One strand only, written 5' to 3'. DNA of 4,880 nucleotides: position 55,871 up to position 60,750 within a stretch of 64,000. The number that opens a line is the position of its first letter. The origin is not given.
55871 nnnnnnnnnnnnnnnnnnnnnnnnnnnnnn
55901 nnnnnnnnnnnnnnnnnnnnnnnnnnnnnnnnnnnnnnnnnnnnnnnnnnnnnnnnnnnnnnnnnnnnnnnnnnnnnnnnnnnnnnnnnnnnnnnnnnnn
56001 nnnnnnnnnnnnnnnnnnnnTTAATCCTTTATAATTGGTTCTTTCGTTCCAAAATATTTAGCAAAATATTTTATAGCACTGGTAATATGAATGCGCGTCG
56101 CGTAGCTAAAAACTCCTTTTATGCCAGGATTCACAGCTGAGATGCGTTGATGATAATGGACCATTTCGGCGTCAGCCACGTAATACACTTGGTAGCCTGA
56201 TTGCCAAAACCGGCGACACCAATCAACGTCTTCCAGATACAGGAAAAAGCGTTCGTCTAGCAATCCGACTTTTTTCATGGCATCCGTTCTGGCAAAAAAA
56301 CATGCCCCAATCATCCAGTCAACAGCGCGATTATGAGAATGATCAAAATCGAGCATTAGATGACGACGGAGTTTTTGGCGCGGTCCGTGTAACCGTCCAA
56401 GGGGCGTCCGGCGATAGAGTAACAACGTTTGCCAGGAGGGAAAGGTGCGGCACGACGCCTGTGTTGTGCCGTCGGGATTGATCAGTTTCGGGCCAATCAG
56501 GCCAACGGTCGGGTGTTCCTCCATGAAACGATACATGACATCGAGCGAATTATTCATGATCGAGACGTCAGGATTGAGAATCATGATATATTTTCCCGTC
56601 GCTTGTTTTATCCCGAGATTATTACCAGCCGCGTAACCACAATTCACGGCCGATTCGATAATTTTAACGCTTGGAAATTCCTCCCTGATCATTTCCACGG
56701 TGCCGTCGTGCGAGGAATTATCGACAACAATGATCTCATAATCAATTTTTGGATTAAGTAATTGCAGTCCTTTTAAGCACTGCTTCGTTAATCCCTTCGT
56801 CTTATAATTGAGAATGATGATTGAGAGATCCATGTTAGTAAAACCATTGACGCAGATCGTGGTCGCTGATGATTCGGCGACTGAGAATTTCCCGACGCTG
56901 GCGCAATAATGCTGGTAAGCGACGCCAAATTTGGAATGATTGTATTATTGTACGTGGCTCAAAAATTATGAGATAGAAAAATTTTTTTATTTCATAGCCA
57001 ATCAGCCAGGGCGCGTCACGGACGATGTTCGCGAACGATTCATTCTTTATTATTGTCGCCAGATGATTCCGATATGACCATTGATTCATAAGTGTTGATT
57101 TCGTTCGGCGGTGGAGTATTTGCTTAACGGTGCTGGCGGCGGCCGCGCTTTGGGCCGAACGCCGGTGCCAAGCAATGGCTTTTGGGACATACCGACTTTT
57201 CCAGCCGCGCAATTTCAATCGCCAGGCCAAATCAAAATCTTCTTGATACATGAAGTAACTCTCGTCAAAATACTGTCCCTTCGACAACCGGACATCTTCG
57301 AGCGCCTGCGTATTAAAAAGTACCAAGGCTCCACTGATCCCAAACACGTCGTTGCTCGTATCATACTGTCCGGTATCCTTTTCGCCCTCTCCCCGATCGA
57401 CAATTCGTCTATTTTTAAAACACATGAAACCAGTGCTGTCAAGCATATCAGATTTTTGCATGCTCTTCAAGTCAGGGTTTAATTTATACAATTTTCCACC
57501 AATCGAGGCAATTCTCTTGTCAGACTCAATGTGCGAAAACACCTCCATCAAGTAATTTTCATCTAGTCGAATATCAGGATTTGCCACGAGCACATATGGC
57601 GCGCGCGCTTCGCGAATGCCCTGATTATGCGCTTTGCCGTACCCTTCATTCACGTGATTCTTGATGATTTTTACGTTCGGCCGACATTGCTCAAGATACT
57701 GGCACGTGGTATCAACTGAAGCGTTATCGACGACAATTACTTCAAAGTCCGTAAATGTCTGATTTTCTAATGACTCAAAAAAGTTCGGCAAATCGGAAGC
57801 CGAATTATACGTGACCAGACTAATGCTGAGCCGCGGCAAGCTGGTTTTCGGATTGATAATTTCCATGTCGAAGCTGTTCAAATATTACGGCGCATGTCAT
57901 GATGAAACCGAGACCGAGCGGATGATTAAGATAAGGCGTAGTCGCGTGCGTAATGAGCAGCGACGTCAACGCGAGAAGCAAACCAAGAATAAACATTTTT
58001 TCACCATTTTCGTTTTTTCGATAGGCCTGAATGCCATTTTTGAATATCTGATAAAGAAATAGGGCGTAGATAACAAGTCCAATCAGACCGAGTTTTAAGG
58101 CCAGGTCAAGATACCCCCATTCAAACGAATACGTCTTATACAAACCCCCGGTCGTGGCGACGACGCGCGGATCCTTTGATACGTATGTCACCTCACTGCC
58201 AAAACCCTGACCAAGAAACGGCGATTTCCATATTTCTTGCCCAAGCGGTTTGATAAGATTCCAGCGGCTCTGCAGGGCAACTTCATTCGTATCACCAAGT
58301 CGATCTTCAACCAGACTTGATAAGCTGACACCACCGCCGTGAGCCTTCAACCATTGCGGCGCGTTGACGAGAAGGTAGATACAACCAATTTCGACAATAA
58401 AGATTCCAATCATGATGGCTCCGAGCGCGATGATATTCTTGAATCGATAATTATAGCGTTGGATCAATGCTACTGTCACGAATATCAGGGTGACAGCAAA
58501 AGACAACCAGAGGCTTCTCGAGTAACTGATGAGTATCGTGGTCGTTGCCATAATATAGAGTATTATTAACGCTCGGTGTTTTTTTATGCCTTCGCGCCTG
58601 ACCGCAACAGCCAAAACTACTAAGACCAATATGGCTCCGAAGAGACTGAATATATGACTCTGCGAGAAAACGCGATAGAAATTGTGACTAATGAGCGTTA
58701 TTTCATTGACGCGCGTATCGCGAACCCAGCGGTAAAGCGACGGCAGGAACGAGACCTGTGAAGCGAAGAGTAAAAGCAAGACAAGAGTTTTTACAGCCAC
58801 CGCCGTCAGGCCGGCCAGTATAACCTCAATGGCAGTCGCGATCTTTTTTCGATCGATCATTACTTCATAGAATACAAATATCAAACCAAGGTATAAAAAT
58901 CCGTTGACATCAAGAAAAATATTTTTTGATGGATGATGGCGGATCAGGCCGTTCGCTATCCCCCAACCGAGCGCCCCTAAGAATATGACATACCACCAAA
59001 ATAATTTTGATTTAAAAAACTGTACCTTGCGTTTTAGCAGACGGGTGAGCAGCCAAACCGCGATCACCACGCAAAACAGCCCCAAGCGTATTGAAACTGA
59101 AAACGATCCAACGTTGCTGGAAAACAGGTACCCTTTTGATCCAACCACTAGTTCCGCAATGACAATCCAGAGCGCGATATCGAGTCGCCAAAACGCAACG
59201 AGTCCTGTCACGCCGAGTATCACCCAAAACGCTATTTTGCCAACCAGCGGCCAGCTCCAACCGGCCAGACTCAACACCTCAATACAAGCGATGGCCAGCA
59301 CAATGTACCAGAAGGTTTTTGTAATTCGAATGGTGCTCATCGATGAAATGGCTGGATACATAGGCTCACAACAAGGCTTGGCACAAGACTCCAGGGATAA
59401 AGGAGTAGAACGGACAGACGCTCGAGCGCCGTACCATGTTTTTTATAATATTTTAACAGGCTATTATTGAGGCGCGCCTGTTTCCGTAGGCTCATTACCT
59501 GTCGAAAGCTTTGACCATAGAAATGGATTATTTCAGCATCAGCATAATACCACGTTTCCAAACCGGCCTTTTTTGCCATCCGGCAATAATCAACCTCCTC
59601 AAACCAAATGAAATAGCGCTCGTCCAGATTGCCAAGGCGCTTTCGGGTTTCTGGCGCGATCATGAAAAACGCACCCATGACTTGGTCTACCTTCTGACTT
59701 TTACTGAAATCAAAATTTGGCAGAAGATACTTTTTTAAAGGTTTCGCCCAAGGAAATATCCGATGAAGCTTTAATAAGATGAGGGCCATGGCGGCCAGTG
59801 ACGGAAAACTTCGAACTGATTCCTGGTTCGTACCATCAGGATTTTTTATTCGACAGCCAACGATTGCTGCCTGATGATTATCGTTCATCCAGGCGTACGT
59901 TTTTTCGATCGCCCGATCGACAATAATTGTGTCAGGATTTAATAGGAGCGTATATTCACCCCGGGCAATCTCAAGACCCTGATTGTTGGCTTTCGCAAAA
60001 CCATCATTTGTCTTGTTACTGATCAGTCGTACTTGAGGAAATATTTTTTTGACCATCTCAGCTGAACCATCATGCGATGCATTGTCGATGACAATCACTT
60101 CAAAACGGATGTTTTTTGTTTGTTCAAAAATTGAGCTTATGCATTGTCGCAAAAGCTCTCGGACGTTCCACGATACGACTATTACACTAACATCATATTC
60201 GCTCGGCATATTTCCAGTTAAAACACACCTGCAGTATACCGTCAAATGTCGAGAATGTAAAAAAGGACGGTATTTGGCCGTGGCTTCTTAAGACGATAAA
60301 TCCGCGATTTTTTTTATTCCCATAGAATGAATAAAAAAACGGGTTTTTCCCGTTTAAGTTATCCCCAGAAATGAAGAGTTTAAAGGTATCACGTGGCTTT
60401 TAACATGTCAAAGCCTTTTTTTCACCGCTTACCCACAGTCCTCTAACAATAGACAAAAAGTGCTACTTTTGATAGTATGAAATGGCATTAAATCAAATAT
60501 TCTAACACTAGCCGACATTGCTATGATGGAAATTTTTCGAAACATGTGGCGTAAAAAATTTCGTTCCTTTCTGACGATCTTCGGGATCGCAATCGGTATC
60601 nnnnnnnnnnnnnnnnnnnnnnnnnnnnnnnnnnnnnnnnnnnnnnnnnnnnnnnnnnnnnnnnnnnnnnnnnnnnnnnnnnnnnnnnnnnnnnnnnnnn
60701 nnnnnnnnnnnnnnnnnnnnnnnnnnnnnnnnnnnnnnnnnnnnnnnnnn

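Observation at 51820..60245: MreB paralog embedded in a co-directional glycan-assembly operon (GT4, MreB2, DUF4012-like, two GT2, Wzy-like, GT2)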

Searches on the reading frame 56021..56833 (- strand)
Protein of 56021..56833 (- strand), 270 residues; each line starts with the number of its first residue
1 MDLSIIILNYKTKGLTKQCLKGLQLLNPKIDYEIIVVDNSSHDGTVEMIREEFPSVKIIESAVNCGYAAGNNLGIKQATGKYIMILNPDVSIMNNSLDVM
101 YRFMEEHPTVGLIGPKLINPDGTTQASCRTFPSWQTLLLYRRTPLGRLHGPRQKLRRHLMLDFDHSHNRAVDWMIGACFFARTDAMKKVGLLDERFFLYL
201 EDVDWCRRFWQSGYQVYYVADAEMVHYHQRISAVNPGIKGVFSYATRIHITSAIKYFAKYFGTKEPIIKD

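Call 4: search_protein_families(library=pfam, proteins=[window:56021-56833:-], max_evalue=0.001)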
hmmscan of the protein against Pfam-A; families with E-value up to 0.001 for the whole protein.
window:56021-56833:- (270 aa): 4 families
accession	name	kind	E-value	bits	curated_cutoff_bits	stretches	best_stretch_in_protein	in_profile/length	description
PF00535.33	Glycos_transf_2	-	2.4e-21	76.8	23.3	1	4-130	1-129/168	Glycosyl transferase family 2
PF13641.12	Glyco_tranf_2_3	-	5.3e-14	53.2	27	1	3-230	3-215/230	Glycosyltransferase like family 2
PF13632.12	Glyco_trans_2_3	-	8.8e-08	32.6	27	1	82-225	1-121/198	Glycosyl transferase family group 2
PF13712.12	Glyco_tranf_2_5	-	1.1e-06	29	27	1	65-224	39-185/210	Glycosyltransferase like family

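Call 25: search_protein_families(library=ncbifam, proteins=[window:56021-56833:-], max_evalue=0.00001)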
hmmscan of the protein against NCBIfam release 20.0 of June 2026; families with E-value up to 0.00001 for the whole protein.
window:56021-56833:- (270 aa): 14 families
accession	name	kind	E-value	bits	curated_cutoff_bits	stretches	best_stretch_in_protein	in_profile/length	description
TIGR01556.1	rhamnosyltran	subfamily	9e-20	71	200.55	2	31-124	21-119/281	rhamnosyltransferase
NF041875.1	EPS_EpsD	equivalog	2.2e-16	60.1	370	1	3-232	1-212/325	exopolysaccharide biosynthesis glycosyltransferase EpsD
TIGR03965.1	mycofact_glyco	equivalog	5.5e-15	55.2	280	1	16-121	89-195/467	mycofactocin biosynthesis glycosyltransferase MftF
NF038302.1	EPS_HpsE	equivalog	3.9e-11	42.5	300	1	1-116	1-123/307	hormogonium polysaccharide biosynthesis glycosyltransferase HpsE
NF038299.1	EPS_HpsN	equivalog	1.2e-10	40.9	425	1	3-119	3-121/317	hormogonium polysaccharide biosynthesis glycosyltransferase HpsN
TIGR04283.1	glyco_like_mftF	equivalog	1.6e-10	40.9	182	1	3-111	1-105/221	TIGR04283 family arsenosugar biosynthesis glycosyltransferase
NF007482.0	PRK10073.1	equivalog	4e-10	39.2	423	1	2-94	7-100/334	glycosyltransferase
TIGR03937.1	PgaC_IcaA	equivalog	4.8e-10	39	422.3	1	4-113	48-159/407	poly-beta-1,6-N-acetyl-D-glucosamine synthase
NF050050.1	ProtGlycPglI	equivalog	5.7e-10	39.1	500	1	3-106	4-110/306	GalNAc(5)-diNAcBac-PP-undecaprenol beta-1,3-glucosyltransferase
NF047683.1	TeichurnBiosyTuaG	equivalog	1.8e-09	37.6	400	1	3-124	8-132/252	teichuronic acid biosynthesis protein TuaG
TIGR04009.1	wcaE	equivalog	3.8e-08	32.9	369.2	1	3-134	3-137/248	colanic acid biosynthesis glycosyltransferase WcaE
NF050113.1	gal_furan_GlfT1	equivalog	9.7e-08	31.7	330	1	11-227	9-207/290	galactofuranosyltransferase GlfT1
NF053739.1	GlytfEpsEBac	equivalog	1.6e-07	30.6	450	1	30-133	29-136/265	glycosyltransferase EpsE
TIGR04195.1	S_glycosyl_SunS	equivalog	2.9e-06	26.4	350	1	7-91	63-143/421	SunS family peptide S-glycosyltransferase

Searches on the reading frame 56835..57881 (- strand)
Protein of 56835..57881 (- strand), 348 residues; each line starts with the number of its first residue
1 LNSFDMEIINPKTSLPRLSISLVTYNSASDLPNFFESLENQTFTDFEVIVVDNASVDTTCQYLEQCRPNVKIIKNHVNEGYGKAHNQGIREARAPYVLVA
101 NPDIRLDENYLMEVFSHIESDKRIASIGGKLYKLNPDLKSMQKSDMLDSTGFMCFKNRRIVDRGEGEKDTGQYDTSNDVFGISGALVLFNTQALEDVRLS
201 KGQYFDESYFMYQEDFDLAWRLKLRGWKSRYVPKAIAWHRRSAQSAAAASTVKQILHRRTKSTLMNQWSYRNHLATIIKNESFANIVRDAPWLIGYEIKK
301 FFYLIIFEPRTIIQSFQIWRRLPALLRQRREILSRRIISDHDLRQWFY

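Call 4: search_protein_families(library=pfam, proteins=[window:56835-57881:-], max_evalue=0.001)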
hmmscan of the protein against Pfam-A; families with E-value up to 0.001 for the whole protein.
window:56835-57881:- (348 aa): 4 families
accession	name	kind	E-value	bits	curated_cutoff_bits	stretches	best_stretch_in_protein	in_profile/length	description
PF00535.33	Glycos_transf_2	-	2.8e-23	83.1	23.3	1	19-162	1-132/168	Glycosyl transferase family 2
PF13641.12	Glyco_tranf_2_3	-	3.5e-13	50.6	27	1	16-249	1-221/230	Glycosyltransferase like family 2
PF13632.12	Glyco_trans_2_3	-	9.7e-10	39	27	1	97-267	2-144/198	Glycosyl transferase family group 2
PF13506.12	Glyco_transf_21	-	0.0005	20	21.7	0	85-120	22-57/174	Glycosyl transferase family 21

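Call 25: search_protein_families(library=ncbifam, proteins=[window:56835-57881:-], max_evalue=0.00001)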
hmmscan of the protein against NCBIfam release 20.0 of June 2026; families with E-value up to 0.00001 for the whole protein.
window:56835-57881:- (348 aa): 12 families
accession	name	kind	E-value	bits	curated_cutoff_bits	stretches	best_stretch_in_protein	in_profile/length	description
TIGR03937.1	PgaC_IcaA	equivalog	7.5e-22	77.8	422.3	1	11-238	40-249/407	poly-beta-1,6-N-acetyl-D-glucosamine synthase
NF041875.1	EPS_EpsD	equivalog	1.5e-21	77.1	370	1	18-128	1-114/325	exopolysaccharide biosynthesis glycosyltransferase EpsD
TIGR03965.1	mycofact_glyco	equivalog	8.1e-15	54.6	280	1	25-242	83-283/467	mycofactocin biosynthesis glycosyltransferase MftF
NF007482.0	PRK10073.1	equivalog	1.7e-13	50.3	423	1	14-109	4-101/334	glycosyltransferase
NF038302.1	EPS_HpsE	equivalog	1.4e-12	47.2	300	1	18-240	3-223/307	hormogonium polysaccharide biosynthesis glycosyltransferase HpsE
TIGR03111.1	glyc2_xrt_Gpos1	hypoth_equivalog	7.5e-12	44.8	363.95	1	3-143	36-181/439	TIGR03111 family XrtG-associated glycosyltransferase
TIGR04283.1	glyco_like_mftF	equivalog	9.9e-11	41.6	182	1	18-124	1-103/221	TIGR04283 family arsenosugar biosynthesis glycosyltransferase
NF047683.1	TeichurnBiosyTuaG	equivalog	3.1e-10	40.1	400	1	16-111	6-104/252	teichuronic acid biosynthesis protein TuaG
NF038299.1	EPS_HpsN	equivalog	5.4e-10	38.7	425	1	17-134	2-122/317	hormogonium polysaccharide biosynthesis glycosyltransferase HpsN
NF053739.1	GlytfEpsEBac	equivalog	3.6e-09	36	450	1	16-101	1-90/265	glycosyltransferase EpsE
NF050050.1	ProtGlycPglI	equivalog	2.5e-08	33.6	500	1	16-119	2-109/306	GalNAc(5)-diNAcBac-PP-undecaprenol beta-1,3-glucosyltransferase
TIGR01556.1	rhamnosyltran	subfamily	1.7e-07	30.7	200.55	1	23-235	1-196/281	rhamnosyltransferase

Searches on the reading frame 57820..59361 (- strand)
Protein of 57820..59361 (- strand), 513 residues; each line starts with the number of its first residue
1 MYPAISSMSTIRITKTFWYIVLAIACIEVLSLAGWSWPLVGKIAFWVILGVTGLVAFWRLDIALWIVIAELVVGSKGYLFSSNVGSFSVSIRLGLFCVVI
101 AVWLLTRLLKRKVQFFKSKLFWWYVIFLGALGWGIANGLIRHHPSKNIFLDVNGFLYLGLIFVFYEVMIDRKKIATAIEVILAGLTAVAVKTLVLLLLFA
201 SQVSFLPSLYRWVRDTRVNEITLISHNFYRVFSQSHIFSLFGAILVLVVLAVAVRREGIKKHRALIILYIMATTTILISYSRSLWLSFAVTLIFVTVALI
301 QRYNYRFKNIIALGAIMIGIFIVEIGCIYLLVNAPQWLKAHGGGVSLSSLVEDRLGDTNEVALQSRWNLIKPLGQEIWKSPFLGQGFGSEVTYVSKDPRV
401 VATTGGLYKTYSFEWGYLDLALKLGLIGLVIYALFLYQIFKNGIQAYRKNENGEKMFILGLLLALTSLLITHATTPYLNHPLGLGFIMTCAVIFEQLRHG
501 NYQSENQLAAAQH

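Call 4: search_protein_families(library=pfam, proteins=[window:57820-59361:-], max_evalue=0.001)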
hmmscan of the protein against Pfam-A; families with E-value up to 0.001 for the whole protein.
window:57820-59361:- (513 aa): 1 family
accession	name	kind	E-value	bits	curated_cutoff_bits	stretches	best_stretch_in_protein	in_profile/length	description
PF04932.20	Wzy_C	-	8.8e-09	35.7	31.7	1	269-432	3-148/149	O-Antigen ligase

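Call 25: search_protein_families(library=ncbifam, proteins=[window:57820-59361:-], max_evalue=0.00001)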
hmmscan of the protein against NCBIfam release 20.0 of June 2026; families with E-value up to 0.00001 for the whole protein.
window:57820-59361:- (513 aa): 0 families

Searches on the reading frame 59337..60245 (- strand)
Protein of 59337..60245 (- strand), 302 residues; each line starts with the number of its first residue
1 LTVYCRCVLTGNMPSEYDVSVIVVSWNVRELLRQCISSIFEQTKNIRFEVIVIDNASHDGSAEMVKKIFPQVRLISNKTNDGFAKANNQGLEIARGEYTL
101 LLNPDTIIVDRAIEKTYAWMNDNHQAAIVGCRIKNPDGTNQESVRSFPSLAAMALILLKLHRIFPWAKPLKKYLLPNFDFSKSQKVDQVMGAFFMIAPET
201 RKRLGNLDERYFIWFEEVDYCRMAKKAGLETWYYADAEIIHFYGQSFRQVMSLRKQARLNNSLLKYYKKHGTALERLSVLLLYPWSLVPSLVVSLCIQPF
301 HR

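Call 4: search_protein_families(library=pfam, proteins=[window:59337-60245:-], max_evalue=0.001)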
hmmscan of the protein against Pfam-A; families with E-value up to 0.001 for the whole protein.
window:59337-60245:- (302 aa): 3 families
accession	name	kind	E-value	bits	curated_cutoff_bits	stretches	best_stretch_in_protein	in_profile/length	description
PF00535.33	Glycos_transf_2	-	2.5e-28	99.5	23.3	1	20-148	1-131/168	Glycosyl transferase family 2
PF13641.12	Glyco_tranf_2_3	-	2.1e-18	67.6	27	1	19-253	3-223/230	Glycosyltransferase like family 2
PF10111.15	Glyco_tranf_2_2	-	3.6e-06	27.1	27.3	1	45-159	27-149/276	Glycosyltransferase like family 2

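Call 25: search_protein_families(library=ncbifam, proteins=[window:59337-60209:-], max_evalue=0.00001)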
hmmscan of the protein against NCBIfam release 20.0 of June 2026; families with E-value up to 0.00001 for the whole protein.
window:59337-60209:- (290 aa): 18 families
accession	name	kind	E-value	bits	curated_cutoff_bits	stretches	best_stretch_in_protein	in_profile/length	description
TIGR01556.1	rhamnosyltran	subfamily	2.5e-18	66.2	200.55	1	18-257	8-229/281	rhamnosyltransferase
NF007482.0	PRK10073.1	equivalog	5.3e-16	58.5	423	1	3-137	4-138/334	glycosyltransferase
NF053739.1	GlytfEpsEBac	equivalog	2.3e-15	56.3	450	1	7-139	3-138/265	glycosyltransferase EpsE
NF047683.1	TeichurnBiosyTuaG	equivalog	7.7e-14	51.9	400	1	5-129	6-133/252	teichuronic acid biosynthesis protein TuaG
NF041875.1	EPS_EpsD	equivalog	2.2e-13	50.3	370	1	7-126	1-121/325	exopolysaccharide biosynthesis glycosyltransferase EpsD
NF038302.1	EPS_HpsE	equivalog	2.1e-12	46.6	300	1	6-230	2-223/307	hormogonium polysaccharide biosynthesis glycosyltransferase HpsE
TIGR03937.1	PgaC_IcaA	equivalog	4.5e-12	45.6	422.3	1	6-118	46-161/407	poly-beta-1,6-N-acetyl-D-glucosamine synthase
NF050050.1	ProtGlycPglI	equivalog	5.7e-12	45.6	500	1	7-125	4-125/306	GalNAc(5)-diNAcBac-PP-undecaprenol beta-1,3-glucosyltransferase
TIGR04009.1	wcaE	equivalog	9.3e-12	44.7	369.2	1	7-121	3-120/248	colanic acid biosynthesis glycosyltransferase WcaE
TIGR03965.1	mycofact_glyco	equivalog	2.3e-11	43.3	280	1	2-124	71-194/467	mycofactocin biosynthesis glycosyltransferase MftF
TIGR03111.1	glyc2_xrt_Gpos1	hypoth_equivalog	7.8e-11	41.4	363.95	1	6-129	50-178/439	TIGR03111 family XrtG-associated glycosyltransferase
TIGR04283.1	glyco_like_mftF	equivalog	1.1e-09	38.2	182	1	7-123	1-113/221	TIGR04283 family arsenosugar biosynthesis glycosyltransferase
NF038299.1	EPS_HpsN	equivalog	9.7e-08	31.3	425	1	7-230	3-221/317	hormogonium polysaccharide biosynthesis glycosyltransferase HpsN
NF050113.1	gal_furan_GlfT1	equivalog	1.3e-07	31.2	330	0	8-79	2-72/290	galactofuranosyltransferase GlfT1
TIGR04242.1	nodulat_NodC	equivalog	8.5e-07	28.3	550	1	6-118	49-166/395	chitooligosaccharide synthase NodC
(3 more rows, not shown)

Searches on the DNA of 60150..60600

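Call 85: search_rna_families(source=window, start=60150, end=60600, threshold=evalue, max_evalue=1)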
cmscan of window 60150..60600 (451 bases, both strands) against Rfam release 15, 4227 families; matches with E-value up to 1: 2.
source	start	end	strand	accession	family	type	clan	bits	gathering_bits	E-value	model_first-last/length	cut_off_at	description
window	60306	60367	-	RF02031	tpke11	Gene; sRNA;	-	18.1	43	0.26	1-77/77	no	tpke11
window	60369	60420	-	RF00032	Histone3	Cis-reg;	-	14.3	34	0.77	1-46/46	no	Histone 3' UTR stem-loop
